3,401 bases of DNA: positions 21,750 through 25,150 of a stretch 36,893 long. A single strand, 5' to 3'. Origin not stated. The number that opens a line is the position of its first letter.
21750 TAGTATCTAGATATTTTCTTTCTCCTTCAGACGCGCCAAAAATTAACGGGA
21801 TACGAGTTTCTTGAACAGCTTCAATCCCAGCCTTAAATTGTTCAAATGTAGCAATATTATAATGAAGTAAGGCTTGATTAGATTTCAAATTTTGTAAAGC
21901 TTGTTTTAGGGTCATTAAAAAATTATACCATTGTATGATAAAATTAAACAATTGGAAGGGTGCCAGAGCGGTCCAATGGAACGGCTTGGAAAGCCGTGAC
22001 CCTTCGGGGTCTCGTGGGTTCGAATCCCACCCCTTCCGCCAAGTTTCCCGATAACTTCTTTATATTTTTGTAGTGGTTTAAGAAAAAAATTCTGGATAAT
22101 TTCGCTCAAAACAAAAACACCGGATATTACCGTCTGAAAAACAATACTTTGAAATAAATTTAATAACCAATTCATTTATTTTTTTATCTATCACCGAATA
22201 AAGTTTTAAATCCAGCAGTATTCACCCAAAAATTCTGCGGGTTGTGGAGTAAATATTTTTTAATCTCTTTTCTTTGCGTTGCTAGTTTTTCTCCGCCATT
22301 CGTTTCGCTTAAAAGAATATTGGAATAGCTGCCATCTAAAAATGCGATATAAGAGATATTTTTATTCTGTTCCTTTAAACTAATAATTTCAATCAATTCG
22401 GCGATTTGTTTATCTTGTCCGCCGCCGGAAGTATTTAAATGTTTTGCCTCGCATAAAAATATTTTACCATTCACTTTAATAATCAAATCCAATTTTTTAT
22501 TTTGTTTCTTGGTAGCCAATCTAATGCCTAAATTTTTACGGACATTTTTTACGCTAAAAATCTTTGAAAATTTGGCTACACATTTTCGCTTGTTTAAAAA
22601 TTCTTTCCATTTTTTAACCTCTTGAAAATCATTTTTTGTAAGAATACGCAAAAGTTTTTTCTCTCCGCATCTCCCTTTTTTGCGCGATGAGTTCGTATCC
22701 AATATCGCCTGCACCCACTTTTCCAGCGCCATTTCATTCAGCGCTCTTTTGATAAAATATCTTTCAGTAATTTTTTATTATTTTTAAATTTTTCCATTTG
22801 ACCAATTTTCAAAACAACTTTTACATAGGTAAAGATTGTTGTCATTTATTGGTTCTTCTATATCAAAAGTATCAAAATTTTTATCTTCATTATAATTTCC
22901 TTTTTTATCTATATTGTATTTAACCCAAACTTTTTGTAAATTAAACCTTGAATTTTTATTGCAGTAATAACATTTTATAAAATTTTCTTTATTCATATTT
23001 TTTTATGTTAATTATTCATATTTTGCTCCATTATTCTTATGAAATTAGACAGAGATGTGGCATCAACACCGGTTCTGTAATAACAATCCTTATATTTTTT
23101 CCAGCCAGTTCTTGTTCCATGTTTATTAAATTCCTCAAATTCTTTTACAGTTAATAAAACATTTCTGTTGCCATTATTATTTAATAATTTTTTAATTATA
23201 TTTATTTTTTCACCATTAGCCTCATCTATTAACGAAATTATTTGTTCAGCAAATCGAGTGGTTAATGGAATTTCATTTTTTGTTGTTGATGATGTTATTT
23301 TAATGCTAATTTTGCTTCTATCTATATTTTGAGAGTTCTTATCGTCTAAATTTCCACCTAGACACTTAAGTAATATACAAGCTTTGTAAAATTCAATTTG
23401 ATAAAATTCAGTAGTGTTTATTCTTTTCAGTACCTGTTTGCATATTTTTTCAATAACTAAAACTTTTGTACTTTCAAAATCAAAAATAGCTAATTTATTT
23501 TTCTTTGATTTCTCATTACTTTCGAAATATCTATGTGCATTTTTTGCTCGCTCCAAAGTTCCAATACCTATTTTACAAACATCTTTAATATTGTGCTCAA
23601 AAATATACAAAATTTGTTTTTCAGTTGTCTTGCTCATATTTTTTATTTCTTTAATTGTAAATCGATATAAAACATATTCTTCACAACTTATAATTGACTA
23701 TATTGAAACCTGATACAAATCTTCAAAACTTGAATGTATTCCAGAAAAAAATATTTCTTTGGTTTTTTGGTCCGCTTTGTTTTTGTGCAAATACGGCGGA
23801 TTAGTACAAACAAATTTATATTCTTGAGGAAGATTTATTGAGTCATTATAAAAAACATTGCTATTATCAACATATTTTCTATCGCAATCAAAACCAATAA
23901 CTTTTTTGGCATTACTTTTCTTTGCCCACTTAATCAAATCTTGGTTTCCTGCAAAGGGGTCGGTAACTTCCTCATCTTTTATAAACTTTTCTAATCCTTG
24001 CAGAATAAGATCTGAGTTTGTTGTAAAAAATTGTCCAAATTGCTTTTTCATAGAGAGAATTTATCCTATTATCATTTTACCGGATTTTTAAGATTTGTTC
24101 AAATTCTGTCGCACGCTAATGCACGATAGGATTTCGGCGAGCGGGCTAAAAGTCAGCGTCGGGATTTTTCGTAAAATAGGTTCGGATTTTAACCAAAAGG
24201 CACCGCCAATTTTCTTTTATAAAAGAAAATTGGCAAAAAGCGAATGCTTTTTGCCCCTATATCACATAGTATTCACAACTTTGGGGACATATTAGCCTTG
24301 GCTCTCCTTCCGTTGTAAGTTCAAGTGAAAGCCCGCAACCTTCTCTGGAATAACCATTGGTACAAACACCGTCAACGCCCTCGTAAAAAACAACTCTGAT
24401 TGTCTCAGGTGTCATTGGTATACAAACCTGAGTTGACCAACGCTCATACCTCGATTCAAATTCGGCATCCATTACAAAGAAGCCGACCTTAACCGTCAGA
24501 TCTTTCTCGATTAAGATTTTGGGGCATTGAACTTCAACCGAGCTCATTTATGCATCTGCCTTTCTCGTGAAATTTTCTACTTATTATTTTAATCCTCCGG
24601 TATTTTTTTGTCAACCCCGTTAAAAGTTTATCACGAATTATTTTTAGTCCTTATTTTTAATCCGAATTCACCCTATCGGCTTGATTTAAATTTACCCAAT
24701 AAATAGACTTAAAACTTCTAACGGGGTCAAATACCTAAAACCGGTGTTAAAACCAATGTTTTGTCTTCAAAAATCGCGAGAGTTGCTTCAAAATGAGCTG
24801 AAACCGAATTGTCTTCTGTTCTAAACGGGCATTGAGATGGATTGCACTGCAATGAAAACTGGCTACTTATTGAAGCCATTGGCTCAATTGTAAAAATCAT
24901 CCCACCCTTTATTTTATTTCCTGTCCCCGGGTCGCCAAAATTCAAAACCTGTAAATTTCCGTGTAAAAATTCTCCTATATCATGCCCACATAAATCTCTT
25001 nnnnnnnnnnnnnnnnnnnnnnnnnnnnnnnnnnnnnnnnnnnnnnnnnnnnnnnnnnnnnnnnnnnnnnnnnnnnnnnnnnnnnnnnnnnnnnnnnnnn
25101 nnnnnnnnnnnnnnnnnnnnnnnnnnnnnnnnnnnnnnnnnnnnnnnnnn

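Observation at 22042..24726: tRNA-Ser-flanked island with a truncated N6A-methylase, a T5orf172-like protein, a Zn-ribbon protein and a DpnII-like nuclease (candidate uncharacterised defence module)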

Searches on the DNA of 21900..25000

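Call 10: search_rna_families(source=window, start=21900, end=25000, threshold=evalue, max_evalue=5)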
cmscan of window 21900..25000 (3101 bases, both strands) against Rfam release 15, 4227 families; matches with E-value up to 5: 8.
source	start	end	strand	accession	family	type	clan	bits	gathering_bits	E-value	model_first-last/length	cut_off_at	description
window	21954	22038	+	RF00005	tRNA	Gene; tRNA;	CL00001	55.5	29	1.5e-10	1-71/71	no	tRNA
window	21989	22038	-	RF04351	Plastid-psbl-rps4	Cis-reg;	-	28.4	68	0.0038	1-53/53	no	Plastid-psbl-rps4 3UTR RNA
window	21946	22081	+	RF02223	sX4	Gene; sRNA;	-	26.2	70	0.0087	1-167/167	no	Proteobacterial sRNA sX4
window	22588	22637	+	RF02270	nse_sRNA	Gene;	-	20.6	75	2.5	1-73/73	no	Neisseria sigma-E sRNA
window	22586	22645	+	RF00669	mir-96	Gene; miRNA;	-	18.3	65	2.9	1-78/78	no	mir-96 microRNA precursor family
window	22247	22323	+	RF02843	RefA5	Gene; antisense;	-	17.6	91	3.3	1-68/68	no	Enterococcus sRNA A5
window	23310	23379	+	RF02218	ZNRD1-AS1_1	Gene; lncRNA;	-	16.3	50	4.9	1-68/68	no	ZNRD1 antisense RNA 1 conserved region 1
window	24226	24281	-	RF03533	SQ1002_RNA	Gene; sRNA;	-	15.7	128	3.5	50-105/237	no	Clostridioides difficile sRNA SQ1002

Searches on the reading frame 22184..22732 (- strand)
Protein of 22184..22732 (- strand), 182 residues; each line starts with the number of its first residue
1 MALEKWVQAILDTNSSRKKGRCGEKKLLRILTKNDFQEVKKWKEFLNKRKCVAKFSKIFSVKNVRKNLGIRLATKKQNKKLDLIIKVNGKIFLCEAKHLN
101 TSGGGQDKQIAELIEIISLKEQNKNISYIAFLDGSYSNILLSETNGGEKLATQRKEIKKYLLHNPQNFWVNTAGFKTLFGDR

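Call 5: search_protein_families(library=pfam, proteins=[window:22184-22732:-], max_evalue=1)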
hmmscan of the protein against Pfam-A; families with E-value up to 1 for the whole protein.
window:22184-22732:- (182 aa): 5 families
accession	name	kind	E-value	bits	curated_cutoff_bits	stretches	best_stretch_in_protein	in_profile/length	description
PF06300.18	Tsp45I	-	4.2e-08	33.5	25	1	75-135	168-227/260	Tsp45I type II restriction enzyme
PF04556.18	DpnII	-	1.5e-07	31.5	23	1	37-135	164-246/278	DpnII restriction endonuclease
PF18663.7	Pallilysin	-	0.055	13.9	25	1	30-75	46-91/118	Pallilysin beta barrel domain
PF18612.7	Bac_A_amyl_C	-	0.15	12.2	25.9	1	112-143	21-51/69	Bacterial Alpha amylase C-terminal domain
PF15092.11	UPF0728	-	0.2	11.9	27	1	55-114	24-85/88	Uncharacterised protein family UPF0728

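Call 7: search_protein_families(library=ncbifam, proteins=[window:22184-22732:-], max_evalue=1)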
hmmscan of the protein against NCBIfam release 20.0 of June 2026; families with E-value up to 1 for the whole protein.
window:22184-22732:- (182 aa): 0 families

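Call 8: search_protein_families(library=padloc, proteins=[window:22184-22732:-], max_evalue=1)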
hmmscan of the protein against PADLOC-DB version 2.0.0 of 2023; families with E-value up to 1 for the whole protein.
window:22184-22732:- (182 aa): 5 families
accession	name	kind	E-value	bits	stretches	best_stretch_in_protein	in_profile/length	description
PDLC03548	REase_II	-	5.5e-07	27.3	1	51-134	171-253/290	Type II restriction enzyme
PDLC03495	REase_II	-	0.00016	19.3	1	75-135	167-225/260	Type II restriction enzyme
PDLC01898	CARF4--CARF_PDDEXK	-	0.0039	14.5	1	52-115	184-243/296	-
PDLC02010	SAVED4--SAVED_LON_TM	-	0.0046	14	1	9-131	161-283/455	-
PDLC03678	HEase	-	0.012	13.2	1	22-85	35-99/266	homing endonuclease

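Call 9: search_protein_families(library=phrogs, proteins=[window:22184-22732:-], max_evalue=1)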
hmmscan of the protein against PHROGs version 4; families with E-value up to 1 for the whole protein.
window:22184-22732:- (182 aa): 3 families
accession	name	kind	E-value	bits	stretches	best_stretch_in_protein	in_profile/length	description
phrog_8706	-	unknown function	0.0036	18.1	1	43-125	31-115/186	-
phrog_14190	-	unknown function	0.031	15.1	1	39-165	19-156/219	-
phrog_14594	-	unknown function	0.59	11.5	0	105-129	58-82/91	-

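Call 11: find_homologous_proteins(query=window:22184-22732:-, max_evalue=0.001)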
Query window:22184-22732:- (182 aa): 681 proteins with E <= 0.001 among 740 candidates; the best 120 are listed.
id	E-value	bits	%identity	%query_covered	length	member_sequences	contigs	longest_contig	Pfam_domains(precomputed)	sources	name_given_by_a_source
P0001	1.4e-99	349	90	97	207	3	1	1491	PF04556.19,PF06300.19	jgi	-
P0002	2.5e-94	332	85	97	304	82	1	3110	PF04556.19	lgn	-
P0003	8.2e-94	330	84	98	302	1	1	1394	PF04556.19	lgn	-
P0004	4.6e-92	324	83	97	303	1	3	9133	PF04556.19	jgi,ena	-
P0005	6.1e-92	324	85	97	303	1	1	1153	-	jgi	-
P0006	7.1e-92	324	85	97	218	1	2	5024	PF04556.19,PF06300.19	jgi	-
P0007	7.6e-92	324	84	97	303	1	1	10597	-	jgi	-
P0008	7.6e-92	324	84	97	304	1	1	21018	-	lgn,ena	-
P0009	1.0e-91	323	81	98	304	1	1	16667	PF04556.19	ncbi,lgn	-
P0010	1.2e-91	323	85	97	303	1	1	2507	PF04556.19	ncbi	-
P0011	1.4e-91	323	83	98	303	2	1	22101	-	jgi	jgi:hypothetical protein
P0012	6.6e-91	321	85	97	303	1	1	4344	PF04556.19,PF06300.19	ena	-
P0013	6.6e-91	321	85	97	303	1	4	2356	PF04556.19,PF06300.19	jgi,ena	-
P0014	8.8e-91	320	83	97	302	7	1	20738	PF04556.19,PF06300.19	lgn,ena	-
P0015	1.2e-90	320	82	98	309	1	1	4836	PF06300.19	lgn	-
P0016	1.7e-90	319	82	97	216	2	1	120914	PF04556.19,PF06300.19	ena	-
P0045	4.5e-86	305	78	96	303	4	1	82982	PF04556.19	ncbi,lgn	-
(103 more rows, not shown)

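Call 14: find_encoding_contigs(protein=P0045, flank=6000, max_places=3)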
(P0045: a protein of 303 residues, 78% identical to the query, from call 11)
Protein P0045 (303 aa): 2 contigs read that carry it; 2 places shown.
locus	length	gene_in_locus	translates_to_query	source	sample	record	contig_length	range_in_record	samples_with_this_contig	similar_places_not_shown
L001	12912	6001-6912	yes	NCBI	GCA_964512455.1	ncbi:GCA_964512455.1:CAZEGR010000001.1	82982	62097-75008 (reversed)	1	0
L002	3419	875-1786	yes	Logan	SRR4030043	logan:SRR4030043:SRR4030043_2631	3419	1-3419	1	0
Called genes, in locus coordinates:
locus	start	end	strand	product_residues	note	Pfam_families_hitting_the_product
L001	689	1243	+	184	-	PF00562:RNA_pol_Rpb2_6, PF04560:RNA_pol_Rpb2_7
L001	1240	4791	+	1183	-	PF04997:RNA_pol_Rpb1_1, PF00623:RNA_pol_Rpb1_2, PF04983:RNA_pol_Rpb1_3, PF05000:RNA_pol_Rpb1_4, PF04998:RNA_pol_Rpb1_5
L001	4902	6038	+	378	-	-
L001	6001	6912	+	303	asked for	PF04556:DpnII (weak)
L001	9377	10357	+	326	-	PF00154:RecA_N, PF13481:AAA_25 (faint), PF06745:ATPase (faint), PF08423:Rad51, PF21096:RecA_C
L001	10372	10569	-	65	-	PF01084:Ribosomal_S18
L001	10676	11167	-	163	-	PF00436:SSB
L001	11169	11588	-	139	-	PF01250:Ribosomal_S6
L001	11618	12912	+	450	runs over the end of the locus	PF02878:PGM_PMM_I, PF02879:PGM_PMM_II, PF02880:PGM_PMM_III, PF00408:PGM_PMM_IV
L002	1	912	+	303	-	?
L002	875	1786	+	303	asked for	PF04556:DpnII (weak)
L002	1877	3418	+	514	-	?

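Call 15: find_encoding_contigs(protein=P0016, flank=6000, max_places=3)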
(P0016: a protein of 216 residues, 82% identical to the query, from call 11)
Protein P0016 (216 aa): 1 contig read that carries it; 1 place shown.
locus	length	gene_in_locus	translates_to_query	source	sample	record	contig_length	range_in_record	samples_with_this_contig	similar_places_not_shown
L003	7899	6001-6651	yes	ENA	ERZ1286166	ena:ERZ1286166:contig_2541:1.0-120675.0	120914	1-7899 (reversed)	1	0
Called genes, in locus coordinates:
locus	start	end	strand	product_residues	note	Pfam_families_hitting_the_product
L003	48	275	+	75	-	PF00462:Glutaredoxin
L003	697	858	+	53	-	-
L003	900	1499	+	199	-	PF07992:Pyr_redox_2, PF13738:Pyr_redox_3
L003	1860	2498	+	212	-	PF00932:LTD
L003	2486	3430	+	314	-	PF00932:LTD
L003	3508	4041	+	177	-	-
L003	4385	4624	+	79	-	-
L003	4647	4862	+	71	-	-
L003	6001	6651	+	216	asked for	PF04556:DpnII (weak), PF06300:Tsp45I (weak)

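Call 17: search_protein_families(library=pfam, proteins=[L001:4902-6038:+, L001:6001-6912:+], max_evalue=0.1)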
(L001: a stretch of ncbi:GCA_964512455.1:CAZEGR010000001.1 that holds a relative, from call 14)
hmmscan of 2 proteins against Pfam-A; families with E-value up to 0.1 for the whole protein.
L001:4902-6038:+ (378 aa): 1 family
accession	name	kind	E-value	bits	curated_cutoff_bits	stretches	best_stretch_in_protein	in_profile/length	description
PF02384.22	N6_Mtase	-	0.00038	20.3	20.4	1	60-188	108-237/311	N-6 DNA Methylase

L001:6001-6912:+ (303 aa): 4 families
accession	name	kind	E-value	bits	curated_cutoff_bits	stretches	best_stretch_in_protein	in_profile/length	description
PF06300.18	Tsp45I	-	1.7e-06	28.2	25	1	197-257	167-227/260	Tsp45I type II restriction enzyme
PF04556.18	DpnII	-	2.9e-06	27.3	23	1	159-256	149-245/278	DpnII restriction endonuclease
PF08926.16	DUF1908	-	0.017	14.6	27.5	1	24-112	143-231/281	Domain of unknown function (DUF1908)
PF21229.3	TdIF1_2nd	-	0.091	13.2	27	0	253-294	4-45/97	TdIF1, C-terminal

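Call 37: find_encoding_contigs(protein=P0001, flank=3000, max_places=3)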
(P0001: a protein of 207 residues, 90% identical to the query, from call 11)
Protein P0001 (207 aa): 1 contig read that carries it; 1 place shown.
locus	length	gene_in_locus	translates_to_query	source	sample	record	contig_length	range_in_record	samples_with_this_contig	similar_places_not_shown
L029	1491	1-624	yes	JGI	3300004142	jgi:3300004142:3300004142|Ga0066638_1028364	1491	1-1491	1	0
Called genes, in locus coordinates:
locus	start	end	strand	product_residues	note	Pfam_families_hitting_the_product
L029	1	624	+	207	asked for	PF04556:DpnII (weak), PF06300:Tsp45I (weak)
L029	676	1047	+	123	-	-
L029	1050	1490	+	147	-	?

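Call 38: find_encoding_contigs(protein=P0008, flank=6000, max_places=2)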
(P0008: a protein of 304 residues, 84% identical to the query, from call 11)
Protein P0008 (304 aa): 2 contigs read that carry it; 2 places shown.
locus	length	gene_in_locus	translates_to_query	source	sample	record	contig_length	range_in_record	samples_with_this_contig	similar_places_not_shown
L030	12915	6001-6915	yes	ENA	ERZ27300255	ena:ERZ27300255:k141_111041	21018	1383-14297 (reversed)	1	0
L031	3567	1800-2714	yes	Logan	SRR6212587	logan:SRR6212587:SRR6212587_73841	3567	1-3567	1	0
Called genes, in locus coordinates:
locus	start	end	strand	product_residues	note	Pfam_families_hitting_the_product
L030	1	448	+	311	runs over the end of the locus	PF00890:FAD_binding_2 (weak), PF01134:GIDA (faint), PF01946:Thi4 (faint), PF03486:HI0933_like (faint), PF07992:Pyr_redox_2, PF13738:Pyr_redox_3, PF00070:Pyr_redox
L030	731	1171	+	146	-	-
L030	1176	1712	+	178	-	-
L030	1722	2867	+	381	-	PF02547:Queuosine_synth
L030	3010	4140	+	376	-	PF01702:TGT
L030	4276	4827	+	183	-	PF02677:QueH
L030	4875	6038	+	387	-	-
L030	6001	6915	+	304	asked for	-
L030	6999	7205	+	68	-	PF20095:DUF6485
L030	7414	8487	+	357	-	PF04055:Radical_SAM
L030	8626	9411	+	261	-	PF01875:Memo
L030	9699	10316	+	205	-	PF01871:AMMECR1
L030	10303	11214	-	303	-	PF01510:Amidase_2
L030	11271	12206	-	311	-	PF00551:Formyl_trans_N, PF02911:Formyl_trans_C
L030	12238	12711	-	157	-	PF01327:Pep_deformylase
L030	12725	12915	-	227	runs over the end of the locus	PF14716:HHH_8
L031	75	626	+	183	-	PF02677:QueH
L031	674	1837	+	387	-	-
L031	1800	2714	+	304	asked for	-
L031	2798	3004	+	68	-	PF20095:DUF6485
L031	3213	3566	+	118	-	?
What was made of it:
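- On tRNA-targeted genomic island: The same R-M operon sits in unrelated contexts elsewhere: after rpoC in L001 and after queH in L030 (calls 14, 38).
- L001, L002, L030 and L031 carry M (378-387 aa) overlapping R (303-304 aa) with nothing between them (calls 14, 38).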

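Call 63: search_solved_structures(query=A1, max_evalue=1)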
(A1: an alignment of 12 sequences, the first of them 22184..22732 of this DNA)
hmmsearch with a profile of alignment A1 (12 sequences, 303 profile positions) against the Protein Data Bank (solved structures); distinct sequences matched with E-value up to 1: 1.
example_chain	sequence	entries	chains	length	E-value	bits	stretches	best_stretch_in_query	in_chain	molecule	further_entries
3no3_A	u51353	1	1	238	0.43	12.8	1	19-102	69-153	glycerophosphodiester phosphodiesterase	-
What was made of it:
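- Tried and rejected: The R profile found no solved relative (call 63).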
